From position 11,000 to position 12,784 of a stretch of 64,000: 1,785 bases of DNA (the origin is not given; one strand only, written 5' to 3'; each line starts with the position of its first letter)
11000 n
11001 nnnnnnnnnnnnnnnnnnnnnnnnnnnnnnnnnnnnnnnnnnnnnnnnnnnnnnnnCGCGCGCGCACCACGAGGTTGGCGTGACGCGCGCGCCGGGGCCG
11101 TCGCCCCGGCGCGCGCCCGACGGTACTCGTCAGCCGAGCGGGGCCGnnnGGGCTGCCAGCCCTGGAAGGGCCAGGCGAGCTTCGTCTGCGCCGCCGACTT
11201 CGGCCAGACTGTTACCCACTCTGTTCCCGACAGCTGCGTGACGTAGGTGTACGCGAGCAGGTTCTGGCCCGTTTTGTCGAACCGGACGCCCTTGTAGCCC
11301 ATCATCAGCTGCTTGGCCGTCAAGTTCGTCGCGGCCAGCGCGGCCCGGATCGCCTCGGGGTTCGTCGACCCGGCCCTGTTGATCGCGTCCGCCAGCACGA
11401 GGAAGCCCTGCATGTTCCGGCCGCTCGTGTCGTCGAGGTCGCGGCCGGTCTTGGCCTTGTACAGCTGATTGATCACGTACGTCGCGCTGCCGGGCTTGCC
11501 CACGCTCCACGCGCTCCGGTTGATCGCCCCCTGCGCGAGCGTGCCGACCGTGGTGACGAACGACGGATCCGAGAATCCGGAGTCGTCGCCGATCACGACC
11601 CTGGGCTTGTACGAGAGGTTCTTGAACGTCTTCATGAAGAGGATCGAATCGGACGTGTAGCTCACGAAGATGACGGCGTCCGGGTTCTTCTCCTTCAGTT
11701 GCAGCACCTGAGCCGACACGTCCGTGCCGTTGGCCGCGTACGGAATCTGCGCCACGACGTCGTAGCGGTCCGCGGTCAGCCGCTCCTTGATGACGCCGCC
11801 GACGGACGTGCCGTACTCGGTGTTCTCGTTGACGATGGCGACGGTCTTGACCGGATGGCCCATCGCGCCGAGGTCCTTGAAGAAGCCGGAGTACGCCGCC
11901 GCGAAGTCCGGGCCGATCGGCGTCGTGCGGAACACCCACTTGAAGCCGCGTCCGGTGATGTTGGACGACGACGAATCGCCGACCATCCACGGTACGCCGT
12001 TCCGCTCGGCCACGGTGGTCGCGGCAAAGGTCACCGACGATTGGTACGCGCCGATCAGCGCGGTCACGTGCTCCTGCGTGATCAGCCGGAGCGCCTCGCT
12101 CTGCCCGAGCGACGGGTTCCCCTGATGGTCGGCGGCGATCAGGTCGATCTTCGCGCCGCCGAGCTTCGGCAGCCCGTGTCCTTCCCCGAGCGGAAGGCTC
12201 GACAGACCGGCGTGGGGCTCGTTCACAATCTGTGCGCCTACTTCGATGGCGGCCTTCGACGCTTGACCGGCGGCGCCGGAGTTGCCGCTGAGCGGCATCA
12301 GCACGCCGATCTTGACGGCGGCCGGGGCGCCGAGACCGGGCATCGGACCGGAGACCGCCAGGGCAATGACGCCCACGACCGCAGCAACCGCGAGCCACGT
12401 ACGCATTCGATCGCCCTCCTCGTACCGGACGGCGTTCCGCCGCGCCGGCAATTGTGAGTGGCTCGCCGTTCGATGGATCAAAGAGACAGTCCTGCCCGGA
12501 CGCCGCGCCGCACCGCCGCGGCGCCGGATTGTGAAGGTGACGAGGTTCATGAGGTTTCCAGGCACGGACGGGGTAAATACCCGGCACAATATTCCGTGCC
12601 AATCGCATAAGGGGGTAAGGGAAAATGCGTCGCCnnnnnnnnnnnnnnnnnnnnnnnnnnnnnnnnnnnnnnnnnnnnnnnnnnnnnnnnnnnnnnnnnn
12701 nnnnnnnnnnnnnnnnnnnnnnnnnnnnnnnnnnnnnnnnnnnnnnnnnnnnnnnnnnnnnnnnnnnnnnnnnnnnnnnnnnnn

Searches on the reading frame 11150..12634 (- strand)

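Call 91: search_protein_families(library=pfam, proteins=[window:11150-12634:-], max_evalue=0.00001)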
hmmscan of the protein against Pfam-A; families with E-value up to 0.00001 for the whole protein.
window:11150-12634:- (495 aa): 3 families
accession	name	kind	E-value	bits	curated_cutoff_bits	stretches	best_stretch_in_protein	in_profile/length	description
PF13458.12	Peripla_BP_6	-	5.3e-50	171.4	31.7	1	107-468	2-338/343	Periplasmic binding protein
PF01094.35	ANF_receptor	-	7.7e-14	51.9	25.4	1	158-453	20-326/353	Receptor family ligand binding region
PF13433.12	Peripla_BP_5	-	6.5e-11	42.4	27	0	107-211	1-90/363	Periplasmic binding protein domain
